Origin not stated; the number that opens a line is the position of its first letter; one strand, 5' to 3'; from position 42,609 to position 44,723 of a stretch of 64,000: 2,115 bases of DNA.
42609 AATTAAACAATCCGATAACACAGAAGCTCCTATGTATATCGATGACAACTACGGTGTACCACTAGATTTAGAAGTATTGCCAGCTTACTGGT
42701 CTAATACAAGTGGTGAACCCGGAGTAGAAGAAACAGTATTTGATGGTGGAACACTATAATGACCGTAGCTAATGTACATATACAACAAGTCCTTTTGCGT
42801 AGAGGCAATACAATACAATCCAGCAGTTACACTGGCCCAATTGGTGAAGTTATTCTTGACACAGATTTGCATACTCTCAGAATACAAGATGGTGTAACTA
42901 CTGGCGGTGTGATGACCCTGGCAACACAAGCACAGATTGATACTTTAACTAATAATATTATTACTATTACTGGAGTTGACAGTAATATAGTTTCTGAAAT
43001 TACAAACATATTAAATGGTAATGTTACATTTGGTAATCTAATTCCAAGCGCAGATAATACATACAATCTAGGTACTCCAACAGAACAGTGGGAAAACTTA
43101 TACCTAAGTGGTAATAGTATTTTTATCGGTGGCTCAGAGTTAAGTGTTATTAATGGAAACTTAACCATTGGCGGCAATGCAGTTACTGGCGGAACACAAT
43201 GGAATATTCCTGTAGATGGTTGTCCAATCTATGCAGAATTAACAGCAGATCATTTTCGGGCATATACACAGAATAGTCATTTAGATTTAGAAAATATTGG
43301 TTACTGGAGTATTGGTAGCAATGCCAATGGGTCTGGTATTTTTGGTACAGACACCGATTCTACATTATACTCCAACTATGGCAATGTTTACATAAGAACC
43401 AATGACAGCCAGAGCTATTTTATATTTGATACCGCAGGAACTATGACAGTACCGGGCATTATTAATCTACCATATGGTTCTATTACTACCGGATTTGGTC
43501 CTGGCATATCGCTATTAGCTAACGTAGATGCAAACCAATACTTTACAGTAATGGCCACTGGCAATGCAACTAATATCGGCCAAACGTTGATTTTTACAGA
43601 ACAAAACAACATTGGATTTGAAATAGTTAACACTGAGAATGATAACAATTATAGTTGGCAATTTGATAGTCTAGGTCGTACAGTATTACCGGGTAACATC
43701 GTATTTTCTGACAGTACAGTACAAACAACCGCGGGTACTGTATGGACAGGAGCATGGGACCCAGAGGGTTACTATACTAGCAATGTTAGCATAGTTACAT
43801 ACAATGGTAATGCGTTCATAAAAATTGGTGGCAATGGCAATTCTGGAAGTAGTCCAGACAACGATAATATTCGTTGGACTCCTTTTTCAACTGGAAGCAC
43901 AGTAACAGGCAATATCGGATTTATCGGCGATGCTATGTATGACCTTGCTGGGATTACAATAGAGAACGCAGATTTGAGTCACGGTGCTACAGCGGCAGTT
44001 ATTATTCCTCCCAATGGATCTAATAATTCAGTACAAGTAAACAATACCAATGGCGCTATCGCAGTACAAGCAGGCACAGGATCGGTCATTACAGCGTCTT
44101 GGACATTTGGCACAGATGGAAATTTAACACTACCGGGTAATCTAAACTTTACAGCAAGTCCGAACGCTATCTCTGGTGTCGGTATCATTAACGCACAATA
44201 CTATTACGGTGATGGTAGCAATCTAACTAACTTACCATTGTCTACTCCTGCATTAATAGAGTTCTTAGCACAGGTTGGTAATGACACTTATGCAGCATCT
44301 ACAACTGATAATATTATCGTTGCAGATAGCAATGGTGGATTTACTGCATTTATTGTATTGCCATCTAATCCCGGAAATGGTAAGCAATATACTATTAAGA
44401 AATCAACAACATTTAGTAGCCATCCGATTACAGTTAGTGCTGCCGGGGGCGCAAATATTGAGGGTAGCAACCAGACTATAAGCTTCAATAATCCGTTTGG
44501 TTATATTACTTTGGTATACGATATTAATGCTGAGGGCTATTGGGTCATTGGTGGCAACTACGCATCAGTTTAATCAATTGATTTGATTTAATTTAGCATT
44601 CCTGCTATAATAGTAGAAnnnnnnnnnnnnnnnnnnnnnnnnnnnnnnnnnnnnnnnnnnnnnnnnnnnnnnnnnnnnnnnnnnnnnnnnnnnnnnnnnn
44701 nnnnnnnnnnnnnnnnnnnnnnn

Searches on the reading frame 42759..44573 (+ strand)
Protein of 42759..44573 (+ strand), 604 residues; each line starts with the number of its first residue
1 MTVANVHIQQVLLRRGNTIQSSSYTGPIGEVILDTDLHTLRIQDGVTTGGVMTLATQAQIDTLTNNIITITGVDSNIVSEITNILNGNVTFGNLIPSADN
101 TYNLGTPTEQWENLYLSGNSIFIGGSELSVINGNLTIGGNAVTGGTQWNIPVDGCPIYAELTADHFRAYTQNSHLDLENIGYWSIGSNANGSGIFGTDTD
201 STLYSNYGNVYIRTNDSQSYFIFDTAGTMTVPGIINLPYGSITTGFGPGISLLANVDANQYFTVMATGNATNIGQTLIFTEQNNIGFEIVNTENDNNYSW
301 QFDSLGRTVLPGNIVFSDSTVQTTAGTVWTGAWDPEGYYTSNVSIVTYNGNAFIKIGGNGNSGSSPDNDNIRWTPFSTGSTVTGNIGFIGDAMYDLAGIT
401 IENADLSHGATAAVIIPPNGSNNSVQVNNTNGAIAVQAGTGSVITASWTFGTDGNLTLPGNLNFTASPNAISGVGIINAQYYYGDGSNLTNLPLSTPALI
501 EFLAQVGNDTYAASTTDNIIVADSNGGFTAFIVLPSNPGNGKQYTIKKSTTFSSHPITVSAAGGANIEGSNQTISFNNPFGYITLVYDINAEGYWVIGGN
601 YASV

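Call 16: search_protein_families(library=pfam, proteins=[window:42759-44573:+], max_evalue=1)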
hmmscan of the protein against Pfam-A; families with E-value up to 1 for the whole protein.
window:42759-44573:+ (604 aa): 1 family
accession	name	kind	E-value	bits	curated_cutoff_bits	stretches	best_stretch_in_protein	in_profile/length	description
PF18454.7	Mtd_N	-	0.0016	18.8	26.3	1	13-47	3-37/37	Major tropism determinant N-terminal domain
